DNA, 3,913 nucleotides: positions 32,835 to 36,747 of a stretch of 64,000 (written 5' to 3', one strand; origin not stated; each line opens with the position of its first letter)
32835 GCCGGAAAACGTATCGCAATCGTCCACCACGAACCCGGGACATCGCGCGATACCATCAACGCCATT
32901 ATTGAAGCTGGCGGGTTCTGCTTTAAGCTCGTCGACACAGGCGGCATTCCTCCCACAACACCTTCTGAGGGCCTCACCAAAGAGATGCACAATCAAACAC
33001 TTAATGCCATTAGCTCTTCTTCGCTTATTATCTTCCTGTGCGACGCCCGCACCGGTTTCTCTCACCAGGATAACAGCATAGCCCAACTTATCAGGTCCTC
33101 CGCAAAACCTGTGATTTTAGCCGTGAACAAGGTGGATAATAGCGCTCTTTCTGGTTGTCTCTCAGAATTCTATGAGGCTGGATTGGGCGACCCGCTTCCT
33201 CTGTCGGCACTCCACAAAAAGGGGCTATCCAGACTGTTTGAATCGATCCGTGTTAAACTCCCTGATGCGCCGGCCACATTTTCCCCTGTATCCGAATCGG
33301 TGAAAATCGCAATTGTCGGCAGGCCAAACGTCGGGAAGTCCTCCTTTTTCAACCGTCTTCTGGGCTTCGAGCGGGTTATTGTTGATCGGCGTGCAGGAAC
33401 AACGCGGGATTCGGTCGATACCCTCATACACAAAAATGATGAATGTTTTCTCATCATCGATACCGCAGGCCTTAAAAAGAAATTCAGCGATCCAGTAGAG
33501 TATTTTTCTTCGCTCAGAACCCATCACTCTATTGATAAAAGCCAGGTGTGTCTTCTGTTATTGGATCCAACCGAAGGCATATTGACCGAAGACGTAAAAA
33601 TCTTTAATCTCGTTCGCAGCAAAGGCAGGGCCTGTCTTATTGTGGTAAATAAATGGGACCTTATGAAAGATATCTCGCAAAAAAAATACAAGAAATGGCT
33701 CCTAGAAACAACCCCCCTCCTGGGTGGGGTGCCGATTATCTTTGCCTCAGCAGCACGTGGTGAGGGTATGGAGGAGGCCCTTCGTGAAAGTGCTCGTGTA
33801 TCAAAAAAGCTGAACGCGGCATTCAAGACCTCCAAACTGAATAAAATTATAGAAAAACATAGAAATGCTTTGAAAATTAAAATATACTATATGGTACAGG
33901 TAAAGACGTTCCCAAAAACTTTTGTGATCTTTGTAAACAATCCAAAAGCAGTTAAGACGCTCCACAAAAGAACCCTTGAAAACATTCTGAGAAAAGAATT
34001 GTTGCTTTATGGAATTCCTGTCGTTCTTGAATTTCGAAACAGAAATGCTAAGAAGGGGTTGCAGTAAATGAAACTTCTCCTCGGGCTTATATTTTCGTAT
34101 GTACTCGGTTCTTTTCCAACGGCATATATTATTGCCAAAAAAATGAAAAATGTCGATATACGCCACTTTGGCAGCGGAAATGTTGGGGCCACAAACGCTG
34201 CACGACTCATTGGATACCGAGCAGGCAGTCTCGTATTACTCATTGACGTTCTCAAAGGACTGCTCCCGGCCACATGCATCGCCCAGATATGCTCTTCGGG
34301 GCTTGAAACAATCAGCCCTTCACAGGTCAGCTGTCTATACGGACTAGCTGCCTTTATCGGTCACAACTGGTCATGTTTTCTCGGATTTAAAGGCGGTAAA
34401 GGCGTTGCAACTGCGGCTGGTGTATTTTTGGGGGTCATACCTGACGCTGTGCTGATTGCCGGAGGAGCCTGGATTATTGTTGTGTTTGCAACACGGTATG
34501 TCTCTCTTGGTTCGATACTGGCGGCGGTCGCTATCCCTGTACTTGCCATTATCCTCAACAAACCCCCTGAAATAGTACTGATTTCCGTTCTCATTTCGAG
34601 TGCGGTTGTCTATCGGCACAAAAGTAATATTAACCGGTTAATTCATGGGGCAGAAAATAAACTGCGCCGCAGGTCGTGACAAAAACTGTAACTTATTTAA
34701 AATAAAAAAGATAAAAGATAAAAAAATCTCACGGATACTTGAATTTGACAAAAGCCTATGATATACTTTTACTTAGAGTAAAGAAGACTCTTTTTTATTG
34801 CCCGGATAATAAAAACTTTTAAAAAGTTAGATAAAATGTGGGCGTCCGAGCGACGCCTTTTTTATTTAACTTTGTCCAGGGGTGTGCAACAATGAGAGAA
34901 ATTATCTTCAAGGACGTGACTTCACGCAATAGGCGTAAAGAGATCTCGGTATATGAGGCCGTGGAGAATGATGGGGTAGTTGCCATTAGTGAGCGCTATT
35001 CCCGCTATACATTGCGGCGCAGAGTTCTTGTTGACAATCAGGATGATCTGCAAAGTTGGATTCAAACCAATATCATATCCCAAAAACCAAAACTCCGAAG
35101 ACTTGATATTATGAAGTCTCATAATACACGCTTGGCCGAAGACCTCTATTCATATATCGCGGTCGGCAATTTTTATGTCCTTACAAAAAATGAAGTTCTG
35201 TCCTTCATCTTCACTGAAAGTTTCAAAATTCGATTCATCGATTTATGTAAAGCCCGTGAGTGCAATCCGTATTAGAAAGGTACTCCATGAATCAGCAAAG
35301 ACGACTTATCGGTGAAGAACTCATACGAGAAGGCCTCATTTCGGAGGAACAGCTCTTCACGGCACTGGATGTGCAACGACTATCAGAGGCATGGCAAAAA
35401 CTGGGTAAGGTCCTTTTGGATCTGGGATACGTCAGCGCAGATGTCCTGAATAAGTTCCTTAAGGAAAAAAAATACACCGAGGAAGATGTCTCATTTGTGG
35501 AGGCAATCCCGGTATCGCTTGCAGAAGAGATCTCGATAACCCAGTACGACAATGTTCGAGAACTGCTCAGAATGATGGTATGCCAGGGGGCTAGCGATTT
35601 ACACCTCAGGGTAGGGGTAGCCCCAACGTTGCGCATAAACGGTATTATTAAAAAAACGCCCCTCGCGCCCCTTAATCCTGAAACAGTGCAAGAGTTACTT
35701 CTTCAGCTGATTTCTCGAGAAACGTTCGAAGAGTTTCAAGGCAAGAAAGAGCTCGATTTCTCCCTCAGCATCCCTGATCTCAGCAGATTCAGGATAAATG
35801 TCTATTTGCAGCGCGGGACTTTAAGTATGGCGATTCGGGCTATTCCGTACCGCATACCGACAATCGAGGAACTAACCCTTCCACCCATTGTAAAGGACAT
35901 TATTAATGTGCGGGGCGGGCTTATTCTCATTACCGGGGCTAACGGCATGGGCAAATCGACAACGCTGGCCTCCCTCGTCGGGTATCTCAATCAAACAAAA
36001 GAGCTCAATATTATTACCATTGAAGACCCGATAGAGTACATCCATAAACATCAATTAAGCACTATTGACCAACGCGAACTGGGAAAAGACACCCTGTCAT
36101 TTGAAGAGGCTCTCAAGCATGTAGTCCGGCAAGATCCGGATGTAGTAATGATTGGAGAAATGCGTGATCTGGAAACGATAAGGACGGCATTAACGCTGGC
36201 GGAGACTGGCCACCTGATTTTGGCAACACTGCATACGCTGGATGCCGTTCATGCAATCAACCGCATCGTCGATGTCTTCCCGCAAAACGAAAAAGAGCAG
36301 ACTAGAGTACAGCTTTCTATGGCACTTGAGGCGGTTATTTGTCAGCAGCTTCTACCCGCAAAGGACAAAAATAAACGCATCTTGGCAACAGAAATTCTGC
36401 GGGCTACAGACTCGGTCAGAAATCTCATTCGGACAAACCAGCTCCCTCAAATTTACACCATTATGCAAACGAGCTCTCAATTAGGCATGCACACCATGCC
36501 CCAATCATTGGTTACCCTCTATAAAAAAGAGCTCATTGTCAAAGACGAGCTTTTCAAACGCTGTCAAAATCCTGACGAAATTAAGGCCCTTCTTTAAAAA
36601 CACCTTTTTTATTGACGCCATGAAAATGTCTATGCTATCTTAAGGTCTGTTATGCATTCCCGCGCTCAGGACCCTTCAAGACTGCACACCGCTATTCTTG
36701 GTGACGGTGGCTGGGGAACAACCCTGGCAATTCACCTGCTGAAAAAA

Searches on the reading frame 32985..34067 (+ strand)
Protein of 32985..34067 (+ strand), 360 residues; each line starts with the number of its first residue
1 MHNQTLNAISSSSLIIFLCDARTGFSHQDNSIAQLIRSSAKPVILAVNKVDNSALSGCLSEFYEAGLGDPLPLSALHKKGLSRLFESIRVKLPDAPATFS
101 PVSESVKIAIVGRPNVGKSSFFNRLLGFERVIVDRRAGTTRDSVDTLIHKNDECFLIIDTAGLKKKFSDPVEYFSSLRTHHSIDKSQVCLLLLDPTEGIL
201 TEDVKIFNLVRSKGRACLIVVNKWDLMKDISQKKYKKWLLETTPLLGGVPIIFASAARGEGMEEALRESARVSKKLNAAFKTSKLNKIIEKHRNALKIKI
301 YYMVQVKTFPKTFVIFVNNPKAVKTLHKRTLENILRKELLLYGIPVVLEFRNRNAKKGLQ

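Call 64: search_protein_families(library=pfam, proteins=[window:32985-34067:+], max_evalue=0.00001)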
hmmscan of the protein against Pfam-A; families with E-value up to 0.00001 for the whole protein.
window:32985-34067:+ (360 aa): 4 families
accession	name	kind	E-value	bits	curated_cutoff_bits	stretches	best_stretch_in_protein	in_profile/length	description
PF01926.29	MMR_HSR1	-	7e-29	100.7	21.9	1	107-223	1-113/113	50S ribosome-binding GTPase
PF14714.11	KH_dom-like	-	1.7e-16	60.7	27.3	1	282-351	4-81/81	KH-domain-like of EngA bacterial GTPase enzymes, C-terminal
PF00009.33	GTP_EFTU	-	2.6e-15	56.9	26.5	1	133-267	49-180/188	Elongation factor Tu GTP binding domain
PF02421.24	FeoB_N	-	3.8e-10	40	27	1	107-266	2-153/156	Ferrous iron transport protein B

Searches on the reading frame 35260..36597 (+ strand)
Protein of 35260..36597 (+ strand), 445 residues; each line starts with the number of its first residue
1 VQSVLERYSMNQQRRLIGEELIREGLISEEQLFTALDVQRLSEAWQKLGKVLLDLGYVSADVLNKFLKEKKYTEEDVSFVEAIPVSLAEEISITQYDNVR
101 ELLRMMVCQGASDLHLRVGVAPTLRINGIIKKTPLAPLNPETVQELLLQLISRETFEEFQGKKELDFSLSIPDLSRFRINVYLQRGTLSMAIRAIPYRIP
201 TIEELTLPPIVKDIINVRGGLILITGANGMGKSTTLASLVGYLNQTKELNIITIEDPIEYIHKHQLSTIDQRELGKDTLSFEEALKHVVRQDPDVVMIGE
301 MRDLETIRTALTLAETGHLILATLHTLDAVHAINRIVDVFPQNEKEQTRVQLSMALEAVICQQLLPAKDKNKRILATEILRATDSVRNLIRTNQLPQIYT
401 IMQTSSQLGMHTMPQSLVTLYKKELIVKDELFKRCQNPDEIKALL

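Call 64: search_protein_families(library=pfam, proteins=[window:35260-36597:+], max_evalue=0.00001)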
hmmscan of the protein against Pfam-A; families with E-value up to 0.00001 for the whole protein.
window:35260-36597:+ (445 aa): 1 family
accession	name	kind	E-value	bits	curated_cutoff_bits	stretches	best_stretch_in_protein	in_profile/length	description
PF00437.27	T2SSE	-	2e-41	142.4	24.9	1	211-373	134-287/370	Type II/IV secretion system protein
